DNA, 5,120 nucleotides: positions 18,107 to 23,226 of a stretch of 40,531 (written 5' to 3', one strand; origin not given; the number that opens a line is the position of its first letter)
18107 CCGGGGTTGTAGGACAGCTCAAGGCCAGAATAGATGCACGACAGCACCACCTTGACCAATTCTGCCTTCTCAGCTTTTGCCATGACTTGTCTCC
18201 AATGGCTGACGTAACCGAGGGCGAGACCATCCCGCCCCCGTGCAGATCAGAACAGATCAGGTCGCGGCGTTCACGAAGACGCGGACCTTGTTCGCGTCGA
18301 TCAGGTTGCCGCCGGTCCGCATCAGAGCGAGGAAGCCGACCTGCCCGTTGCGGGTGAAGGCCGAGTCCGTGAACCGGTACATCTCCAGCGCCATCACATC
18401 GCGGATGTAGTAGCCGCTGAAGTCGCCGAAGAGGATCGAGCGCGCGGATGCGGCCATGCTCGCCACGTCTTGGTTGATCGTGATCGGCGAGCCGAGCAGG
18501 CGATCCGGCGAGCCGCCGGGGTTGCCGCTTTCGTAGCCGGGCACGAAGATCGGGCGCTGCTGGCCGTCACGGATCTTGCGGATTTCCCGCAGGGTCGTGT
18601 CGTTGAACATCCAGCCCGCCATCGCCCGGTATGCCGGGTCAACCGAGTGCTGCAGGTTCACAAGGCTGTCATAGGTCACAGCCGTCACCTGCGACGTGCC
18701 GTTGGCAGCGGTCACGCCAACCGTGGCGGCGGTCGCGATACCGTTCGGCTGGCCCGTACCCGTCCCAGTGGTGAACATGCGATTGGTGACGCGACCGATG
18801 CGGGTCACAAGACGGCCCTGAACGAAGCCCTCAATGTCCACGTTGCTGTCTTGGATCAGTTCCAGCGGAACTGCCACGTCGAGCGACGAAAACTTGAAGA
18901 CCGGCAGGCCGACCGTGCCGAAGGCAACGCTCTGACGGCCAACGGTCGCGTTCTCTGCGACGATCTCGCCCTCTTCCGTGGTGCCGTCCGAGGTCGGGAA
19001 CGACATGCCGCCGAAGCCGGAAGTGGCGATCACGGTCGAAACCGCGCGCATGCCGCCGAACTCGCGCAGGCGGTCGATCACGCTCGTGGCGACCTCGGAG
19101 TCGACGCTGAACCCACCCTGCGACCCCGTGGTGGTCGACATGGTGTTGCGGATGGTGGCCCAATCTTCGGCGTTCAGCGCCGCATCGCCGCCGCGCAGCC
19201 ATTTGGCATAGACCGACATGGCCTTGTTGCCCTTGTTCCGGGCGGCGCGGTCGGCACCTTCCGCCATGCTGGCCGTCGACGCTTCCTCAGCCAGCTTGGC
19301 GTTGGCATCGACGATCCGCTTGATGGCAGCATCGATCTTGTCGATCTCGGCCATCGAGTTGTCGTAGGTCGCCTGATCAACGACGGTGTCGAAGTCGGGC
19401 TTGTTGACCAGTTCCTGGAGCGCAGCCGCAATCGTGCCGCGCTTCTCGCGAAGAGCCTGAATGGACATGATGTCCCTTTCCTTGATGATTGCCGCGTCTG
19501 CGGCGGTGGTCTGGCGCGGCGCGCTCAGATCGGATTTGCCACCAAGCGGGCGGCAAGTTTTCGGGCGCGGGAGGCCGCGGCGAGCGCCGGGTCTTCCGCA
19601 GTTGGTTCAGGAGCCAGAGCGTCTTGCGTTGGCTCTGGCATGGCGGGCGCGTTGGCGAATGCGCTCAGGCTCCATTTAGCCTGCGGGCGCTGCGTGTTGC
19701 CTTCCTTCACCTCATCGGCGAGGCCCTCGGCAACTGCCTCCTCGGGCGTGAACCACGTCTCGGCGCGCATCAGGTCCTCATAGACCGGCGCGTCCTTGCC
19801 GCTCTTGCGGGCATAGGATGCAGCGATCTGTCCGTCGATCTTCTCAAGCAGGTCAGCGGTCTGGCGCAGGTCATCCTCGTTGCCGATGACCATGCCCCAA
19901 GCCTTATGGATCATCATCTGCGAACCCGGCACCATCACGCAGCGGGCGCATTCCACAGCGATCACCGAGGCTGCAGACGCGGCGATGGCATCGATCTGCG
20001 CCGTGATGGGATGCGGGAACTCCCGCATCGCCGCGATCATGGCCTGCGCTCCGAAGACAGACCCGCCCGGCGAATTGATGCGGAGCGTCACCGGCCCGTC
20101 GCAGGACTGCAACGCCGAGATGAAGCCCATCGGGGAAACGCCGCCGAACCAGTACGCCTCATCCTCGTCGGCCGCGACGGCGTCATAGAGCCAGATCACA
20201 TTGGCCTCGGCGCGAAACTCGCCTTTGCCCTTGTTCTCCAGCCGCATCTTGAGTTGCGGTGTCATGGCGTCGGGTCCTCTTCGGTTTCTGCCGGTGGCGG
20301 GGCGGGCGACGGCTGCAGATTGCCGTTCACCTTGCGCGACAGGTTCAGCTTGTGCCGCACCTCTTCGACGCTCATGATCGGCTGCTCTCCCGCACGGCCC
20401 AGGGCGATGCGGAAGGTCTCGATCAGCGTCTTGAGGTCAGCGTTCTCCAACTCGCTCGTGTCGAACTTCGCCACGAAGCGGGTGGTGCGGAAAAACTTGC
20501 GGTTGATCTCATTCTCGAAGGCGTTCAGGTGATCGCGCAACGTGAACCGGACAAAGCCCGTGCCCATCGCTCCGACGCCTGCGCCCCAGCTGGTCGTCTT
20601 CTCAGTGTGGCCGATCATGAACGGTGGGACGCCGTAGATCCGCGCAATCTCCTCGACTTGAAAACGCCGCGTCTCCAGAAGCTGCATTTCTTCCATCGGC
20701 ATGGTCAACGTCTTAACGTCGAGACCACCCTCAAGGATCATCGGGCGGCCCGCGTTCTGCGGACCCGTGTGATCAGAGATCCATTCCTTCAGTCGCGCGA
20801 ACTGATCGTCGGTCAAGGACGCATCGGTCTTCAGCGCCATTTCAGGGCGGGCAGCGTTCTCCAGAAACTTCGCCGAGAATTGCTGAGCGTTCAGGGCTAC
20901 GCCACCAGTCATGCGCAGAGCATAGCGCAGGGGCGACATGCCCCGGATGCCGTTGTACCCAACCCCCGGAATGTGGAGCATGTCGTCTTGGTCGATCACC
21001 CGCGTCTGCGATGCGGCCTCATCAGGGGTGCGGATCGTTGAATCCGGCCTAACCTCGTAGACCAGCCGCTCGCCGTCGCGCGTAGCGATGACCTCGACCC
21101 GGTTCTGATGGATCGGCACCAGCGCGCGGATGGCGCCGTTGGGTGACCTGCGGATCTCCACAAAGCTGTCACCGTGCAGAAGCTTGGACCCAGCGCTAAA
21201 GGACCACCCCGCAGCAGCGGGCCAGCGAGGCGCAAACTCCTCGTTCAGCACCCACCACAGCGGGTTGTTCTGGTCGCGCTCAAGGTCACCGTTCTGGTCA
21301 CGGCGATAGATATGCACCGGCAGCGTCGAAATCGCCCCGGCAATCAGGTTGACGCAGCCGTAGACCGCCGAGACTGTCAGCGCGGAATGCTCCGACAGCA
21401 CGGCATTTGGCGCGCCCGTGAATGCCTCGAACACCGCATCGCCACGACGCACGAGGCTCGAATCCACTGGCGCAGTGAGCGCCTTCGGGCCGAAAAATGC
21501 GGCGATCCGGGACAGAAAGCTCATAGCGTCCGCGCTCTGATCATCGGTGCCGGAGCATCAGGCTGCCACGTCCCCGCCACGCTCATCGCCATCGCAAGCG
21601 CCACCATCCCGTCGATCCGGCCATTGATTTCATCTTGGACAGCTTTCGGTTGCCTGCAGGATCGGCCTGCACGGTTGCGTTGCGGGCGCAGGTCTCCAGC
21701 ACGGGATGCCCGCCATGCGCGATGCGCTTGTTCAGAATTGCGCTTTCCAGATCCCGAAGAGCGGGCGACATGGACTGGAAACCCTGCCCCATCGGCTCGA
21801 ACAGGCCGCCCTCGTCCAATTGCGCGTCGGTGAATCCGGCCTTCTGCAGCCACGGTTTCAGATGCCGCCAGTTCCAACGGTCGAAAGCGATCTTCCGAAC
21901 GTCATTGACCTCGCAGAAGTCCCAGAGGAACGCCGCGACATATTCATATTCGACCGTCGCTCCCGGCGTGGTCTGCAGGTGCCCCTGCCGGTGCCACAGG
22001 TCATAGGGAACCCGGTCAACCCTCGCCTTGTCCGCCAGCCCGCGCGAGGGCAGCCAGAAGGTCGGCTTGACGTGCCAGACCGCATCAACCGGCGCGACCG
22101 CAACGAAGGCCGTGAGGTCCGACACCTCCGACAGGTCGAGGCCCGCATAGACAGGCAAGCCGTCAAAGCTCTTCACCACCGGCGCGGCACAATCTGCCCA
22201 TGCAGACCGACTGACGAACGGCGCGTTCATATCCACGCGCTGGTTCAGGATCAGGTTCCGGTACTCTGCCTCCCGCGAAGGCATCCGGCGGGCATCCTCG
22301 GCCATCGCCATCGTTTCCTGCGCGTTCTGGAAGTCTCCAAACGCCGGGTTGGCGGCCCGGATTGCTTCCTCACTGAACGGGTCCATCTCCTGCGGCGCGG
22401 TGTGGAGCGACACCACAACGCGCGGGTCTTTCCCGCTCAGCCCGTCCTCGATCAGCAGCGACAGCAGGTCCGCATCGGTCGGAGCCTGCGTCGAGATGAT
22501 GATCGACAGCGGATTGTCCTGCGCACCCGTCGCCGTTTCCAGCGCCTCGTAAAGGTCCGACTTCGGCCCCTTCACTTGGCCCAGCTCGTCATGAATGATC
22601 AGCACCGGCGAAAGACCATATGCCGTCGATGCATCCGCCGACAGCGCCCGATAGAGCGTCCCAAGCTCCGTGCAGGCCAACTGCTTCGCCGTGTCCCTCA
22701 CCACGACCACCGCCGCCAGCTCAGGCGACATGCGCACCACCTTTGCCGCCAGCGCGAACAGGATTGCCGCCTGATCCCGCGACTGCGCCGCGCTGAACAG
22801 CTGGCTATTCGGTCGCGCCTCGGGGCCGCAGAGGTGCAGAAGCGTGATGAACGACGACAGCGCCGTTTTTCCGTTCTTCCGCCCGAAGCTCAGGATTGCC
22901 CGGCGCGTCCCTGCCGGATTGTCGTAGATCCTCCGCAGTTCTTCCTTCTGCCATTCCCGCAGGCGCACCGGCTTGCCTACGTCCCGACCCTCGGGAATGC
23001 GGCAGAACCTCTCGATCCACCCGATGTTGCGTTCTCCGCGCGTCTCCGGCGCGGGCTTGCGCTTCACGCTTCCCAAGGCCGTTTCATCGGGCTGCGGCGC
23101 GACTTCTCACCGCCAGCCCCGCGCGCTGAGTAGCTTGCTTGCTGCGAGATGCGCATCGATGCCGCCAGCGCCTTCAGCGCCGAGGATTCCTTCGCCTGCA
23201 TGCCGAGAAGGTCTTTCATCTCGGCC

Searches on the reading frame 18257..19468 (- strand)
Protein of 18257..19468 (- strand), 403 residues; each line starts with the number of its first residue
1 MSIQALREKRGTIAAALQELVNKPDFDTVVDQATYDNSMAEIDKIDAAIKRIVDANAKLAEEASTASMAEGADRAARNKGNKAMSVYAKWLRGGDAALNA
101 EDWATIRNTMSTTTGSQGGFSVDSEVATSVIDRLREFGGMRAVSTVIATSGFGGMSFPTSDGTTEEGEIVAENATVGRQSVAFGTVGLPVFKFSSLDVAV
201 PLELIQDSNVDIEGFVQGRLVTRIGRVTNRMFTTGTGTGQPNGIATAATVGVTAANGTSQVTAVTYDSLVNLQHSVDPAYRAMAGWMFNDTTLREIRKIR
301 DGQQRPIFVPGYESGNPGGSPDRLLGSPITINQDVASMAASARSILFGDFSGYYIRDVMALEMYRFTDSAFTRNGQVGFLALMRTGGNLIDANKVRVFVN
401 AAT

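Call 52: search_protein_families(library=pfam, proteins=[window:18257-19468:-], max_evalue=0.001)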
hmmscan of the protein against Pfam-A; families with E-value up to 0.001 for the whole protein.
window:18257-19468:- (403 aa): 1 family
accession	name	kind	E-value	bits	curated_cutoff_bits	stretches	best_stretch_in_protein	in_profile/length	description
PF05065.19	Phage_capsid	-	9.6e-66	222.5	24.2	1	118-397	1-277/280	Phage capsid family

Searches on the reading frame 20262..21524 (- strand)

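Call 52: search_protein_families(library=pfam, proteins=[window:20262-21524:-], max_evalue=0.001)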
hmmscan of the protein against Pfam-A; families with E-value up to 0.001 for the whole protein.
window:20262-21524:- (420 aa): 1 family
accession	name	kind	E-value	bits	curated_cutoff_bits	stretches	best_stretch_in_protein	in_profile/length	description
PF04860.17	Phage_portal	-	1.5e-85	287.6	39.1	1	52-394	1-321/321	Phage portal protein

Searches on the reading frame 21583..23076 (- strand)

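Call 52: search_protein_families(library=pfam, proteins=[window:21583-23076:-], max_evalue=0.001)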
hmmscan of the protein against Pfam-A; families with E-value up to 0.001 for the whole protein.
window:21583-23076:- (497 aa): 2 families
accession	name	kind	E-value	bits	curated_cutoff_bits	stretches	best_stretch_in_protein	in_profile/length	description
PF20441.4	TerL_nuclease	-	1.7e-18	67.3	24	1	239-483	26-264/286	Terminase large subunit, endonuclease domain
PF03354.21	TerL_ATPase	-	2.6e-16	60.3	23.7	1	42-197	2-161/178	Terminase large subunit, ATPase domain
